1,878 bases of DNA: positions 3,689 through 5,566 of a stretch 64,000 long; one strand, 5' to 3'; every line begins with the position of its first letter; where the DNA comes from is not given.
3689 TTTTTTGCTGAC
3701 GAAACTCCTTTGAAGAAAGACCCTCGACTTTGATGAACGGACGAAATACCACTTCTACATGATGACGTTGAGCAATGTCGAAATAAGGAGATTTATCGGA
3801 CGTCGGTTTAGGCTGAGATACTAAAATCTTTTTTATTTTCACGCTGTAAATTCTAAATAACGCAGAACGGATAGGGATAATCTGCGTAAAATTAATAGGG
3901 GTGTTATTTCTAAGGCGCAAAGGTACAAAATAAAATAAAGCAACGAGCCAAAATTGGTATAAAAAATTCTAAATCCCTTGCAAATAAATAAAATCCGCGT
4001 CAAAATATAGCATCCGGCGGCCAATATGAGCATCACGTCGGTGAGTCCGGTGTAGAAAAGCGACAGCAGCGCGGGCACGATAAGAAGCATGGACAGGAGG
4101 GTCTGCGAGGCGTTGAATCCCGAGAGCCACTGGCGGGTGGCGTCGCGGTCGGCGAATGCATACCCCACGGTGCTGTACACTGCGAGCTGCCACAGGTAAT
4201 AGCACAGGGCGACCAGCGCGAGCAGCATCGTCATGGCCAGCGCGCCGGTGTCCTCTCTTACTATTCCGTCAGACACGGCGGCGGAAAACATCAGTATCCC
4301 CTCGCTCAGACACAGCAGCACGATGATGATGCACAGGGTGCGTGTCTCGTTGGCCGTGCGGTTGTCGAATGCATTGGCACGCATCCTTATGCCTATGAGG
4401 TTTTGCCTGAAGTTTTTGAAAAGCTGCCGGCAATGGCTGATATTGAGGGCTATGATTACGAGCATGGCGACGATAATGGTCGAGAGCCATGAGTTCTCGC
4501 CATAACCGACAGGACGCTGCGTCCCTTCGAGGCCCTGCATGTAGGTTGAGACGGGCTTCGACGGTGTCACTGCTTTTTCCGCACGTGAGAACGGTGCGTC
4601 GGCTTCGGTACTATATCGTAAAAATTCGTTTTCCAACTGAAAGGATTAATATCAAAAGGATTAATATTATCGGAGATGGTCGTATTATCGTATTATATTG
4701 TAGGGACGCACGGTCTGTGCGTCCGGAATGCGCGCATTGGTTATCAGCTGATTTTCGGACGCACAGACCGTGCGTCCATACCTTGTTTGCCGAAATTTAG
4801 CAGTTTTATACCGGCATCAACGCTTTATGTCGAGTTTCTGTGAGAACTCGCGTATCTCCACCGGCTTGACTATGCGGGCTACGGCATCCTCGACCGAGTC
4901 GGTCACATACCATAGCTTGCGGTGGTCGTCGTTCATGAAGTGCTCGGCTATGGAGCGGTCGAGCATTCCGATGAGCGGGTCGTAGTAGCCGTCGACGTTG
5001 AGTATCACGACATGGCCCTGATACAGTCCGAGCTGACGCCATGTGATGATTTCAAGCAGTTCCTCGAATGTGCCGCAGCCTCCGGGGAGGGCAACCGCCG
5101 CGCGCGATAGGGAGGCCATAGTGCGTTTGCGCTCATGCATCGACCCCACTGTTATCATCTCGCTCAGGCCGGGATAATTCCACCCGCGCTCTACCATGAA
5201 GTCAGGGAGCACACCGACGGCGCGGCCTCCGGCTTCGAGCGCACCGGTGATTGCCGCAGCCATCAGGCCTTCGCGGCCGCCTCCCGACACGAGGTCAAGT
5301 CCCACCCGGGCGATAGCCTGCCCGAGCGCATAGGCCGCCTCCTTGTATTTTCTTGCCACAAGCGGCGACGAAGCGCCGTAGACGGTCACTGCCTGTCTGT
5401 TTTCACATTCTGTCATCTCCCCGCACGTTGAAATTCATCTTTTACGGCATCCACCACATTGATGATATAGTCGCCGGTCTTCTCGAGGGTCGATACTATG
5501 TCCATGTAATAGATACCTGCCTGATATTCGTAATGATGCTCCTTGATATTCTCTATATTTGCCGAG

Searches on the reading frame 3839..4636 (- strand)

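Call 9: search_protein_families(library=pfam, proteins=[window:3839-4636:-], max_evalue=0.001)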
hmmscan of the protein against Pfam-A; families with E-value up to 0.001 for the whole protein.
window:3839-4636:- (265 aa): 1 family
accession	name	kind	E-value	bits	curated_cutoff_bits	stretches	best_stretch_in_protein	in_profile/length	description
PF14093.11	DUF4271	-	9.2e-39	133.9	29.7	1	54-250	4-202/206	Domain of unknown function (DUF4271)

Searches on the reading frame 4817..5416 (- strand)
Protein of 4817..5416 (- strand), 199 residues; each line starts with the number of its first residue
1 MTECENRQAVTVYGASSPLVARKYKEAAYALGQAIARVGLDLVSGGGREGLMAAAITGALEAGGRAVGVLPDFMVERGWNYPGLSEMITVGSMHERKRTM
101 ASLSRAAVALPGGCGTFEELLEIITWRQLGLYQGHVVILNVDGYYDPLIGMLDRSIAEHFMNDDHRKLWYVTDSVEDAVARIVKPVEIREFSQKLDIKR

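Call 9: search_protein_families(library=pfam, proteins=[window:4817-5416:-], max_evalue=0.001)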
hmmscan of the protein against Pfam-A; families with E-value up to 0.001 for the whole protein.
window:4817-5416:- (199 aa): 2 families
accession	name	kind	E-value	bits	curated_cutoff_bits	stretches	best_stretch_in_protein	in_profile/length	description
PF03641.19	Lysine_decarbox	-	3.8e-37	127.8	27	1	52-181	1-130/131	Possible lysine decarboxylase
PF18306.6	LDcluster4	-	1.7e-18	67.2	26.3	1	9-121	3-111/151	SLOG cluster4 family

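Call 59: find_encoding_contigs(protein=window:4817-5416:-, flank=1500, max_places=10)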
Protein window:4817-5416:- (199 aa): 23 contigs read that carry it; 7 places shown.
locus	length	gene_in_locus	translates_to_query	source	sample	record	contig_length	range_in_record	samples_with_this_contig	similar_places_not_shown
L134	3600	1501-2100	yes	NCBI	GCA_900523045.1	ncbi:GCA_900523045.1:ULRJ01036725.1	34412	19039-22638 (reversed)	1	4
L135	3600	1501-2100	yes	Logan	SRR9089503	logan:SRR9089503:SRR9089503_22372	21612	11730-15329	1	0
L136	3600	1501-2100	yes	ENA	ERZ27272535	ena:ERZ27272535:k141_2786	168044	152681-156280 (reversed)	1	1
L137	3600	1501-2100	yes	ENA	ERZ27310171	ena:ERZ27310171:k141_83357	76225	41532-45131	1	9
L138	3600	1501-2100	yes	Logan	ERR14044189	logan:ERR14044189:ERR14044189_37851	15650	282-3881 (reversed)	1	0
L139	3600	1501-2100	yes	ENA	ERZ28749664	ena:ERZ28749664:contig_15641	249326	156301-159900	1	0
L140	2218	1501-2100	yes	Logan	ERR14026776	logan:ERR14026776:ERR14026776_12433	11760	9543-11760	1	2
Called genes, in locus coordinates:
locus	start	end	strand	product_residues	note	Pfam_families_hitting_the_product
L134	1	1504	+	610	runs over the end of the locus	PF02690:Na_Pi_cotrans, PF01895:PhoU (faint)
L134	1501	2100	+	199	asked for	PF18306:LDcluster4, PF03641:Lysine_decarbox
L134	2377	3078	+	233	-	PF14093:DUF4271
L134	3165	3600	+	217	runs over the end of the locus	PF02602:HEM4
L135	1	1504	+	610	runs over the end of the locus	PF02690:Na_Pi_cotrans, PF01895:PhoU (faint)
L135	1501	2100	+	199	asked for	PF18306:LDcluster4, PF03641:Lysine_decarbox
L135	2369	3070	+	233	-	PF14093:DUF4271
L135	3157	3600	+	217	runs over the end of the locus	PF02602:HEM4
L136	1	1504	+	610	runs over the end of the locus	PF02690:Na_Pi_cotrans, PF01895:PhoU (faint)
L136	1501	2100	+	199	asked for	PF18306:LDcluster4, PF03641:Lysine_decarbox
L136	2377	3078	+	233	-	PF14093:DUF4271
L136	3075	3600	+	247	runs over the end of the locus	PF02602:HEM4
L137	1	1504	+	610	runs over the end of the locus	PF02690:Na_Pi_cotrans, PF01895:PhoU (faint)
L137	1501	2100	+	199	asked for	PF18306:LDcluster4, PF03641:Lysine_decarbox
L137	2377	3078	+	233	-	PF14093:DUF4271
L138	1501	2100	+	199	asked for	PF18306:LDcluster4, PF03641:Lysine_decarbox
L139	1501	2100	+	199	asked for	PF18306:LDcluster4, PF03641:Lysine_decarbox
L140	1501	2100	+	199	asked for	PF18306:LDcluster4, PF03641:Lysine_decarbox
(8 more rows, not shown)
